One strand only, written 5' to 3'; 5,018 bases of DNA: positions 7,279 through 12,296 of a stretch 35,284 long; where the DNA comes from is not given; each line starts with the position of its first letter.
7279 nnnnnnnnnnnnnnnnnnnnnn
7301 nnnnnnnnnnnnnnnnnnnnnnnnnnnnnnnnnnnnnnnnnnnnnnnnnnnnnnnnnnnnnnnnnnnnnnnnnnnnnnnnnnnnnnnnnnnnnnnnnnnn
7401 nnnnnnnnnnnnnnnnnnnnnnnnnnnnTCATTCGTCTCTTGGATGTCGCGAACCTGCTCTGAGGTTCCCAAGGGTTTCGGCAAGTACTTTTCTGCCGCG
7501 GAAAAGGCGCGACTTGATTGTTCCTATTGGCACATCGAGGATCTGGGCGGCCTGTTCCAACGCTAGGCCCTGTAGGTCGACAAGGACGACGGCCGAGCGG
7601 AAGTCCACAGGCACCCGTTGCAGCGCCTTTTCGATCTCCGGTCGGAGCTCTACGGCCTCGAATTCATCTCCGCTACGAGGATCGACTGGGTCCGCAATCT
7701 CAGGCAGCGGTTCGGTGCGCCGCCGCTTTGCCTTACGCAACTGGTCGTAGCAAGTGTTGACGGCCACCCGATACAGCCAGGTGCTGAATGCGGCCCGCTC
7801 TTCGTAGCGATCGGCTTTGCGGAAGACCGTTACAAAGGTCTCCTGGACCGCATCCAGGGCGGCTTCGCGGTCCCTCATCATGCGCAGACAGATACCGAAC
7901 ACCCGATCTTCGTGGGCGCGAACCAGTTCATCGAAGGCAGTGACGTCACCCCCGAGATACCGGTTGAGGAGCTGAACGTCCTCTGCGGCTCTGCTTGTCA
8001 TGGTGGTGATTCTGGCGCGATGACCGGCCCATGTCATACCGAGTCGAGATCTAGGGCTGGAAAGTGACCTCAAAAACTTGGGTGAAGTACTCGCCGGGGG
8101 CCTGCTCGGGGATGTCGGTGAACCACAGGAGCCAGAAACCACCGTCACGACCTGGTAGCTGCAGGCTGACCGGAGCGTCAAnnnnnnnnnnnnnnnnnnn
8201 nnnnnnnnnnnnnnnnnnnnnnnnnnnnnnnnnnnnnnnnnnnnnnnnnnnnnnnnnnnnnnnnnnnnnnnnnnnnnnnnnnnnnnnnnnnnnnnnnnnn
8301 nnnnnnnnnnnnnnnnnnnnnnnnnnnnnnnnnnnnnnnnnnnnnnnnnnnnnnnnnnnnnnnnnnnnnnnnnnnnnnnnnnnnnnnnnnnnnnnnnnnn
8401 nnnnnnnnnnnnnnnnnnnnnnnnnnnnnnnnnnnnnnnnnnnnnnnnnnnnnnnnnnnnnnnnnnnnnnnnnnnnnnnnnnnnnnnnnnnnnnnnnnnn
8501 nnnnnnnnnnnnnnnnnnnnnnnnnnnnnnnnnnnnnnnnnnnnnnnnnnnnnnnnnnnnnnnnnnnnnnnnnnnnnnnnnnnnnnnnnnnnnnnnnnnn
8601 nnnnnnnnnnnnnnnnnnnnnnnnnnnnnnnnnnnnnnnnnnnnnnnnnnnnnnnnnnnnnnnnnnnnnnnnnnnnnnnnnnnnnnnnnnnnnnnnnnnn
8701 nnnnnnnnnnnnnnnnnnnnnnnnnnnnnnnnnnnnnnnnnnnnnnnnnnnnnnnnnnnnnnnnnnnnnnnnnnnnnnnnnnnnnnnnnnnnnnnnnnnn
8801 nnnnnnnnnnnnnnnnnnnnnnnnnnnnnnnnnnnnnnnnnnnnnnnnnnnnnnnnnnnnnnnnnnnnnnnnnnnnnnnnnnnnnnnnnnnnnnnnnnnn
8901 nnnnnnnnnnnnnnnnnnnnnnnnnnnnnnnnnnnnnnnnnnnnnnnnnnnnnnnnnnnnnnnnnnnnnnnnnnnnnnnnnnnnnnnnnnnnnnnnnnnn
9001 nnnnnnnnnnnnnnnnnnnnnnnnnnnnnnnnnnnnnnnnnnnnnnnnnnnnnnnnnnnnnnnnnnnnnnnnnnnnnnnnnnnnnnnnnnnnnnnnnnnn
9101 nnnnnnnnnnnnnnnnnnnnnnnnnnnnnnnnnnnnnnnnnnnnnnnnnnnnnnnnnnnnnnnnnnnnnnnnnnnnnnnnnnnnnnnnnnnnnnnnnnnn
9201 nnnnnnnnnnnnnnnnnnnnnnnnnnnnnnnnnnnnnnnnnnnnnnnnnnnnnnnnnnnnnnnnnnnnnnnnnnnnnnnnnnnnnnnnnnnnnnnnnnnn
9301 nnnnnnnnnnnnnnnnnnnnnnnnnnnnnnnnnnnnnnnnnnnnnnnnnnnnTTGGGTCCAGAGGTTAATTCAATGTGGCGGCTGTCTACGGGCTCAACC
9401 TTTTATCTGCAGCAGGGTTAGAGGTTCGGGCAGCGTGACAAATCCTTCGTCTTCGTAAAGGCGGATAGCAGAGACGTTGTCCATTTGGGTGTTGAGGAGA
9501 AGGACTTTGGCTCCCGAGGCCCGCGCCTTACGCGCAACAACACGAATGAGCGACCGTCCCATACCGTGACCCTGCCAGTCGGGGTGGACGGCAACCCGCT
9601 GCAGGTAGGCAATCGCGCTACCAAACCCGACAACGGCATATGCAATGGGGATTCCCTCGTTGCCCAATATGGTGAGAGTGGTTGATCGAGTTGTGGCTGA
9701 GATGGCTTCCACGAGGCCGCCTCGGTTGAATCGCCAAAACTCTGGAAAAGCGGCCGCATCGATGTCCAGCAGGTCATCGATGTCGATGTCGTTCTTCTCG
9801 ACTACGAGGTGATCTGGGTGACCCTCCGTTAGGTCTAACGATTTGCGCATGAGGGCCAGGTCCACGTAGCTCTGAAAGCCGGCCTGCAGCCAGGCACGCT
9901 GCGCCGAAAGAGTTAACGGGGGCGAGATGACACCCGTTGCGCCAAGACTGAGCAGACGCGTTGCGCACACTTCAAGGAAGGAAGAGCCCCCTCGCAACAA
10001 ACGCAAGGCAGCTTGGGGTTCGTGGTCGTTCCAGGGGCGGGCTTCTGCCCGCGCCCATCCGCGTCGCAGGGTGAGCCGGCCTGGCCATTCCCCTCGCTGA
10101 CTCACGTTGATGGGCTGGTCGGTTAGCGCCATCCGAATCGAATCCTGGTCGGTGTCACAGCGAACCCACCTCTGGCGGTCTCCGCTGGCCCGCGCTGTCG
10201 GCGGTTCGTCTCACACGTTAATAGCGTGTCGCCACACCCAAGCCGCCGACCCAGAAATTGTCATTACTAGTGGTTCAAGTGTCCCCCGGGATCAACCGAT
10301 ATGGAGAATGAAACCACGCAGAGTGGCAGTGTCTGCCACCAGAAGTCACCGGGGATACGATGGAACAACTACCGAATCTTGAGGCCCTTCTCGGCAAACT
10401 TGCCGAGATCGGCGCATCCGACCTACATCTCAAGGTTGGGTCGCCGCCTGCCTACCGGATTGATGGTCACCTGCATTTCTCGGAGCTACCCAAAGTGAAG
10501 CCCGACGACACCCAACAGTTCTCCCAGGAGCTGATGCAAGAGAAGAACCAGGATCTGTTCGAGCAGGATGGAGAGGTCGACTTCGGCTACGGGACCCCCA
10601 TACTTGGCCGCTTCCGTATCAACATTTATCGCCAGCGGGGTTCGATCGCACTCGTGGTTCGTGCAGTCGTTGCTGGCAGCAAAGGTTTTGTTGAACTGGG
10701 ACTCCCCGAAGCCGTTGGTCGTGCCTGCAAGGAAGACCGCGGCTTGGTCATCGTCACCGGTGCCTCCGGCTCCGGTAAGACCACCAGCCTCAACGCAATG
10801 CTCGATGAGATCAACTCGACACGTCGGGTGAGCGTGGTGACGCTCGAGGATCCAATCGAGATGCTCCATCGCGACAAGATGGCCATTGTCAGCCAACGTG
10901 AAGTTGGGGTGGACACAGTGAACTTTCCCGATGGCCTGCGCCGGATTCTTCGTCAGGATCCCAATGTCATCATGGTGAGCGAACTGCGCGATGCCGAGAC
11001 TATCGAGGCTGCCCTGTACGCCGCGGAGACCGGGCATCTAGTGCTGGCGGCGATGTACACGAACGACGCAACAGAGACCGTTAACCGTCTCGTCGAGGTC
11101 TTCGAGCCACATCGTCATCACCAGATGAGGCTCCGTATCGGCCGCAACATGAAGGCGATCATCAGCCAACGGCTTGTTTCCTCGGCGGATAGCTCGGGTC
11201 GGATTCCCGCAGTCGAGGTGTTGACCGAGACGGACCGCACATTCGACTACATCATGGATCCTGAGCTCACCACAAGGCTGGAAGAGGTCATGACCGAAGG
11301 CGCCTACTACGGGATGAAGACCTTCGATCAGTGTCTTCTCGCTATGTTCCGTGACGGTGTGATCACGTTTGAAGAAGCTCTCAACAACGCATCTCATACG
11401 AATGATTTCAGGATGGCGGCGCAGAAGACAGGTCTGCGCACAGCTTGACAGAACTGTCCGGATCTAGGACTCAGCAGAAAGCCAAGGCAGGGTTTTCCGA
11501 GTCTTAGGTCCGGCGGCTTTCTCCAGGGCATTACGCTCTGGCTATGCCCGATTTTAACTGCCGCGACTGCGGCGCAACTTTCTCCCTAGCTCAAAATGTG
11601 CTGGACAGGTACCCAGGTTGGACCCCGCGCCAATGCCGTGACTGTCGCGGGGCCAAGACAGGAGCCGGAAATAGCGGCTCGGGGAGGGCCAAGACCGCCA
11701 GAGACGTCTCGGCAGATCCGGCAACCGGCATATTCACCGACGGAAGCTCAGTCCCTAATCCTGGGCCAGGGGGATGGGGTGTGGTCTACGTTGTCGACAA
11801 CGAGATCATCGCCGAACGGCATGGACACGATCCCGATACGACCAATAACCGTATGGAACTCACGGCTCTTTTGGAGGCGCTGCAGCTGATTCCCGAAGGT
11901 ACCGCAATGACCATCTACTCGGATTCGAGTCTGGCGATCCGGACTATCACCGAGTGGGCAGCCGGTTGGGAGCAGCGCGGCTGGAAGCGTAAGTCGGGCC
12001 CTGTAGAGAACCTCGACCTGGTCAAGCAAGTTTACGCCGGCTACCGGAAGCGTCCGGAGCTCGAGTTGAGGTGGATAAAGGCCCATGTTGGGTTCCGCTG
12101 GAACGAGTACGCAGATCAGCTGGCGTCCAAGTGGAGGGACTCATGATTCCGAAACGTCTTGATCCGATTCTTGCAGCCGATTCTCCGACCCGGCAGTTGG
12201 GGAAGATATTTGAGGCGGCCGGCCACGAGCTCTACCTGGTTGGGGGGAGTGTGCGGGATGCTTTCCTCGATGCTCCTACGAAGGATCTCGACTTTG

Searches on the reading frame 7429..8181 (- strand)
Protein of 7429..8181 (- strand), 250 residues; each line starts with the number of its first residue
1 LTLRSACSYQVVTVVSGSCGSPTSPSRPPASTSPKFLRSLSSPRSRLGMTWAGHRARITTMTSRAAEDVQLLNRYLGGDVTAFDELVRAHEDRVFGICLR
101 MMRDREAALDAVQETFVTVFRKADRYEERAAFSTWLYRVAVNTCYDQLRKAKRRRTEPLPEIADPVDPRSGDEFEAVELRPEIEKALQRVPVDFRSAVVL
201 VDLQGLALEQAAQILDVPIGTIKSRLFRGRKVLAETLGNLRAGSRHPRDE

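Call 80: search_protein_families(library=pfam, proteins=[window:7429-8181:-], max_evalue=0.00001)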
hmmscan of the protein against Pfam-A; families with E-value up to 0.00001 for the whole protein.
window:7429-8181:- (250 aa): 3 families
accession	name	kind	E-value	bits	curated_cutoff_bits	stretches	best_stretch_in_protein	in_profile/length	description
PF04542.20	Sigma70_r2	-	4.4e-21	74.9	24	1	86-154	1-71/71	Sigma-70 region 2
PF08281.18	Sigma70_r4_2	-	8.8e-11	41.7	25.7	1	182-231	3-52/54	Sigma-70, region 4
PF04545.22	Sigma70_r4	-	3.2e-06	27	24.1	1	186-233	1-48/50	Sigma-70, region 4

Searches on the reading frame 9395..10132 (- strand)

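Call 80: search_protein_families(library=pfam, proteins=[window:9395-10132:-], max_evalue=0.00001)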
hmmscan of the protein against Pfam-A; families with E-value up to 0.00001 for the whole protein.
window:9395-10132:- (245 aa): 4 families
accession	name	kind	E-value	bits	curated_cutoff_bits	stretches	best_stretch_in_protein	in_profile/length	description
PF00583.31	Acetyltransf_1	-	3e-14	53.7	20.7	1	119-231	2-116/116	Acetyltransferase (GNAT) family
PF13508.13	Acetyltransf_7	-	1.6e-11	44.9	27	1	159-232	11-83/84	Acetyltransferase (GNAT) domain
PF13673.13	Acetyltransf_10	-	8.2e-07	29.5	23.6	1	172-234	49-110/128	Acetyltransferase (GNAT) domain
PF08445.16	FR47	-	1.1e-06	29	22.1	1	174-232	21-78/86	FR47-like protein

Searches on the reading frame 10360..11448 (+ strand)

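Call 81: search_protein_families(library=pfam, proteins=[window:10360-11448:+], max_evalue=0.00001)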
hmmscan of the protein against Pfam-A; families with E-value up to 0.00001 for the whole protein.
window:10360-11448:+ (362 aa): 1 family
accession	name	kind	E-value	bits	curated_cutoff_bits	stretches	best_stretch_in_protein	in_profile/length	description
PF00437.27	T2SSE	-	3.8e-43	148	24.9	1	10-282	15-287/370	Type II/IV secretion system protein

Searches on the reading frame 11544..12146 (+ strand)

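Call 81: search_protein_families(library=pfam, proteins=[window:11544-12146:+], max_evalue=0.00001)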
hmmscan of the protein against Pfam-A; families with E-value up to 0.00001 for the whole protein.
window:11544-12146:+ (200 aa): 1 family
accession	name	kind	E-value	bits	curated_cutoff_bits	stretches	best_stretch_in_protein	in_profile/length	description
PF00075.30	RNase_H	-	2.6e-33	115.6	25.8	1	61-196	4-138/141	RNase H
